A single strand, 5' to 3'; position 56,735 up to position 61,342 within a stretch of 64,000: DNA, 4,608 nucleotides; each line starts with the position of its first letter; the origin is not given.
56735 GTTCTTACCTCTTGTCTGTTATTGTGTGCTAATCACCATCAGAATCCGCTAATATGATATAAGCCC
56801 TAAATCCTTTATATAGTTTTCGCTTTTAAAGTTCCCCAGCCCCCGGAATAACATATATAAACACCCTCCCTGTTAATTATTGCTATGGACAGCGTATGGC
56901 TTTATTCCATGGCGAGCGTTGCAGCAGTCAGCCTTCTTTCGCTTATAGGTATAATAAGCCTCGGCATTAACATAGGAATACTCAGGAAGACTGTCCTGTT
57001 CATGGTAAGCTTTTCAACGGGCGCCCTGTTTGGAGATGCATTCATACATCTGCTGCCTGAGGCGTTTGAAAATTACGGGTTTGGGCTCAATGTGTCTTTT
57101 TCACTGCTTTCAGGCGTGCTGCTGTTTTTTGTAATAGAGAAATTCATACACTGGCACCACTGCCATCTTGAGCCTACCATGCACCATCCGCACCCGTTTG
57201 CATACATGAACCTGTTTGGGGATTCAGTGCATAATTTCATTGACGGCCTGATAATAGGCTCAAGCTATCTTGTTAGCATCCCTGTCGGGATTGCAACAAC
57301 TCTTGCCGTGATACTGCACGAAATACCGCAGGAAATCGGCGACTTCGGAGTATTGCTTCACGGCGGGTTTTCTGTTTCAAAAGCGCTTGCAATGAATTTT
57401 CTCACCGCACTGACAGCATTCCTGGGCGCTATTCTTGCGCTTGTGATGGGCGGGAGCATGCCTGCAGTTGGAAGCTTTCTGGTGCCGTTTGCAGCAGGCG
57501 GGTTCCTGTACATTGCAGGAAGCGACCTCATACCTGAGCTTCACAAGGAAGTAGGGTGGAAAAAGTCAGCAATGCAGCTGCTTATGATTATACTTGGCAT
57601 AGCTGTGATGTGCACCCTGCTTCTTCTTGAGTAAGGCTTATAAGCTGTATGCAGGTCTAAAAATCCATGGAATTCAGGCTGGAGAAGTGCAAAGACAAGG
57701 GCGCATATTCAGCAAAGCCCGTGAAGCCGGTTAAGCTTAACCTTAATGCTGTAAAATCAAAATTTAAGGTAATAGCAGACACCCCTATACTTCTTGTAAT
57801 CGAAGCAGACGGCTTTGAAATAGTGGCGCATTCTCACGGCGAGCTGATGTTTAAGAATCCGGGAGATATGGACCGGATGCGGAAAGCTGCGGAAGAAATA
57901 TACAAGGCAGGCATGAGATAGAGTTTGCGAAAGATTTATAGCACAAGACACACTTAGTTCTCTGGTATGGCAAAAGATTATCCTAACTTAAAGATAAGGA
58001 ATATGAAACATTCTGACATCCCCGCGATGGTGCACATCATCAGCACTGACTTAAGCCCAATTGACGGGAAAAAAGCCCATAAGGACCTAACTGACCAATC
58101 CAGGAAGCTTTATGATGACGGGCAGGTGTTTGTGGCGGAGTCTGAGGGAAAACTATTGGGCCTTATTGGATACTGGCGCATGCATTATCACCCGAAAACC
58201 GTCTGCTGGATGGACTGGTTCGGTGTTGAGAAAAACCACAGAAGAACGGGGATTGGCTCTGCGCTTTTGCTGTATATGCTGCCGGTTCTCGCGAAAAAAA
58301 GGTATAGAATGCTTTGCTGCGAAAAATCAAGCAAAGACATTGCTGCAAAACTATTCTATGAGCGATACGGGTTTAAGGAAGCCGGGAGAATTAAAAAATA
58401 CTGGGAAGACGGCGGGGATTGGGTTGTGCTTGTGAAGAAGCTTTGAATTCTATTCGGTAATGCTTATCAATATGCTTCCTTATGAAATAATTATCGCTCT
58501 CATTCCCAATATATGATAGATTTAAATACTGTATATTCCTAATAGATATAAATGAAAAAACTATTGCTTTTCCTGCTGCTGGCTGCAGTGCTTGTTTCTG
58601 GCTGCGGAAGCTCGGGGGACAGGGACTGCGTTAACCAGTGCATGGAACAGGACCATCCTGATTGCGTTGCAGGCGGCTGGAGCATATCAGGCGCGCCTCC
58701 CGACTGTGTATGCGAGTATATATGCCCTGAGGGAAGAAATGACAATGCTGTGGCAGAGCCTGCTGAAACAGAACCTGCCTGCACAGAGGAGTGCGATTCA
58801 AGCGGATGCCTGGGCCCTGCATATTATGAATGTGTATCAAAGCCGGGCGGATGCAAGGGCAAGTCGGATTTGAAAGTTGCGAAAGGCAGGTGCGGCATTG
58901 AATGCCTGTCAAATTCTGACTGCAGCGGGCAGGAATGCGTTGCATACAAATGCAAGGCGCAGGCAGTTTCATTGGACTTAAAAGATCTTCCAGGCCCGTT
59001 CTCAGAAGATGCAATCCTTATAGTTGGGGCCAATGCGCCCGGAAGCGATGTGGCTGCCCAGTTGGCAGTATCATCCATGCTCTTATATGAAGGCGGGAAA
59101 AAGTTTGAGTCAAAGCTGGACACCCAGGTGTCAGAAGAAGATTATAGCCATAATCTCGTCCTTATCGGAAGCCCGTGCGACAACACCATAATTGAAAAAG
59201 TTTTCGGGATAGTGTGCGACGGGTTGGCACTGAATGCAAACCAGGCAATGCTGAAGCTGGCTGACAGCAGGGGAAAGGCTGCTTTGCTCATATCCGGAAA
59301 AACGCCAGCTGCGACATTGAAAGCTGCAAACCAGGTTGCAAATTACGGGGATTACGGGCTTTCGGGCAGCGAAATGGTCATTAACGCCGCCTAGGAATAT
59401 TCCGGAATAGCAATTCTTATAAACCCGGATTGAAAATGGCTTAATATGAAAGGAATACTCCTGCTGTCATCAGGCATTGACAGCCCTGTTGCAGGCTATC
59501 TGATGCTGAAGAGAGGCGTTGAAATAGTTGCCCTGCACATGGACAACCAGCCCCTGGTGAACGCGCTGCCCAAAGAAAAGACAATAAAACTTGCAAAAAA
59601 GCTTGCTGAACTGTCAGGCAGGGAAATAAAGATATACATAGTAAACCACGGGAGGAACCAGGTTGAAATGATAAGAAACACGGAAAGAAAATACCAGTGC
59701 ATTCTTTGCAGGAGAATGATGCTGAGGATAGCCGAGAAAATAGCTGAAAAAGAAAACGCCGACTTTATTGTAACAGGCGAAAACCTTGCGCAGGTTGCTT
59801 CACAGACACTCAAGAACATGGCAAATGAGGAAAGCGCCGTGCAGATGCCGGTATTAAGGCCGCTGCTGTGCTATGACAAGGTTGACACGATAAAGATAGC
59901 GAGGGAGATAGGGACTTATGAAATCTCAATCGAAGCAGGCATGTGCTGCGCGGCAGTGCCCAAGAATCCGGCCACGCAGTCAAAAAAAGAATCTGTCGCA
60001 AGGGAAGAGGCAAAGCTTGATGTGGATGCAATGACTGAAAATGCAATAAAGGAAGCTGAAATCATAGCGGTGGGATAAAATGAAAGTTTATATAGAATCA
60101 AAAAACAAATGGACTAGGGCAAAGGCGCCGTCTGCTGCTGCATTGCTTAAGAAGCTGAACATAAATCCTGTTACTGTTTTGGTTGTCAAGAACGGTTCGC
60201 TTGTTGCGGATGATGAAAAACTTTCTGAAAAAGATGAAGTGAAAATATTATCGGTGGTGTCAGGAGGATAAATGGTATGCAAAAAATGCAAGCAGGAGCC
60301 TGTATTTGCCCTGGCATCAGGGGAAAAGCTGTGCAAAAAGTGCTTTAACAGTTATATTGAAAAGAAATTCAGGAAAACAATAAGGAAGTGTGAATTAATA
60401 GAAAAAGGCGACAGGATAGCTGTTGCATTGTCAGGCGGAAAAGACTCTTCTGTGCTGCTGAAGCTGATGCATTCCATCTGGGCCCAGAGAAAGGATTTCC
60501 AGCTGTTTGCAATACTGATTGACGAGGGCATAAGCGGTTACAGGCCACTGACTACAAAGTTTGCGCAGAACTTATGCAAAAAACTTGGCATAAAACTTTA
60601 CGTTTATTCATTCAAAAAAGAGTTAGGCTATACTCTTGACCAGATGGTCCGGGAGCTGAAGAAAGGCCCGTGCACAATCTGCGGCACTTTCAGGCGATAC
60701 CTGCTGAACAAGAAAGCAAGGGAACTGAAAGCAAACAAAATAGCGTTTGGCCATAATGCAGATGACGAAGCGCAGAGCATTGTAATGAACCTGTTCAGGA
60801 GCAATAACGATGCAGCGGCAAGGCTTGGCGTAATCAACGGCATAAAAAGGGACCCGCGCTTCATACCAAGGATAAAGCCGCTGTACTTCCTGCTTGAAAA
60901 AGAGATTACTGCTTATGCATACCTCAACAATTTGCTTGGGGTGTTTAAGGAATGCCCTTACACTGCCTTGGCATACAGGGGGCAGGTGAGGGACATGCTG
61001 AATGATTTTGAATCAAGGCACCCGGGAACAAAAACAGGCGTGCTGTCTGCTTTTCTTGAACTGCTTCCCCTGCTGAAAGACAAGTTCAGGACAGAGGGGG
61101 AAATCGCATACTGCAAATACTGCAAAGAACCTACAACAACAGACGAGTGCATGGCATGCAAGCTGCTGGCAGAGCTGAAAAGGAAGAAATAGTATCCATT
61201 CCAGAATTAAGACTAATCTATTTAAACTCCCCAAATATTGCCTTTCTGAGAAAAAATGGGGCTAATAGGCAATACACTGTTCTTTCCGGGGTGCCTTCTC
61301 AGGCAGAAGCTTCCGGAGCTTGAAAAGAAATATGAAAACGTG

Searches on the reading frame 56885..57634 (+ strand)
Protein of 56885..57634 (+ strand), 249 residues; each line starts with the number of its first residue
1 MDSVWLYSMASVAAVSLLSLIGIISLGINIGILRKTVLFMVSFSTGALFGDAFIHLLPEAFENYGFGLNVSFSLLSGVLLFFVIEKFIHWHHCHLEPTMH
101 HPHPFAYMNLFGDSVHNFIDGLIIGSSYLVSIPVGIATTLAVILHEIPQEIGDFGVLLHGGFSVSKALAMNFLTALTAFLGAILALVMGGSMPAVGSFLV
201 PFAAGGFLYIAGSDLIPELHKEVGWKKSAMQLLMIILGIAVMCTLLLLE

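Call 55: search_protein_families(library=pfam, proteins=[window:56885-57634:+], max_evalue=0.001)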
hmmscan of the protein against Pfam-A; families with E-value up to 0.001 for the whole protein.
window:56885-57634:+ (249 aa): 1 family
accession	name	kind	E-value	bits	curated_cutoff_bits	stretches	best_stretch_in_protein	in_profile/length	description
PF02535.28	Zip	-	1.9e-47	162.5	35.1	2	104-245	176-322/323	ZIP Zinc transporter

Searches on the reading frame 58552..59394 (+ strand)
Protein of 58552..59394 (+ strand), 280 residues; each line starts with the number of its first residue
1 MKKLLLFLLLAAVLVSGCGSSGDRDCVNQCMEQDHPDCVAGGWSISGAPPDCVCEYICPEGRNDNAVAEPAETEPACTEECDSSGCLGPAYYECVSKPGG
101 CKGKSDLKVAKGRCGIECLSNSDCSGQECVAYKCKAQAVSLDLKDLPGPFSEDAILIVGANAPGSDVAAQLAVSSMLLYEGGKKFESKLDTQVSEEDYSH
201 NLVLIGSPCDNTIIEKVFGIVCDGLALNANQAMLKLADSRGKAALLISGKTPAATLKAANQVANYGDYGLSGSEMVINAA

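Call 55: search_protein_families(library=pfam, proteins=[window:58552-59394:+], max_evalue=0.001)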
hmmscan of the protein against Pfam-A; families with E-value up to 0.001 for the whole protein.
window:58552-59394:+ (280 aa): 1 family
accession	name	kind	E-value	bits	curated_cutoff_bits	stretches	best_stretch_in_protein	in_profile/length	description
PF05124.17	S_layer_C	-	9.2e-06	25.8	23.9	1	187-264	97-175/177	S-layer like family, outer domain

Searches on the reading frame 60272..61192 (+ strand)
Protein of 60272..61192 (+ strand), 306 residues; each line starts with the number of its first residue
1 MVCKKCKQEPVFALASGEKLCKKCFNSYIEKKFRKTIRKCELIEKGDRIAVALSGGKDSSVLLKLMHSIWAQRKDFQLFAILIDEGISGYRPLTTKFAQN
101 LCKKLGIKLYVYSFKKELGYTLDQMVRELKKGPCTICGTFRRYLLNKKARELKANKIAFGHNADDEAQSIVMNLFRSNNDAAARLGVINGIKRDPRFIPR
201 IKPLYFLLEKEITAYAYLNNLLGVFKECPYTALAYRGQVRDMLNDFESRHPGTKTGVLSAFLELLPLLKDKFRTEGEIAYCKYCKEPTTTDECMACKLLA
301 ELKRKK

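Call 55: search_protein_families(library=pfam, proteins=[window:60272-61192:+], max_evalue=0.001)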
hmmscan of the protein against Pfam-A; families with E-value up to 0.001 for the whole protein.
window:60272-61192:+ (306 aa): 3 families
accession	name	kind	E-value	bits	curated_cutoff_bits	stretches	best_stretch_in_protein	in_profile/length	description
PF01171.26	ATP_bind_3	-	7.5e-16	58.8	27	1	49-220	2-160/182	PP-loop family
PF03054.22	tRNA_Me_trans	-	7.5e-10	39.2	20.6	1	48-169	2-135/202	tRNA methyl transferase HUP domain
PF01507.26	PAPS_reduct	-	4.9e-07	30.4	22.5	1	49-221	2-154/175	Phosphoadenosine phosphosulfate reductase domain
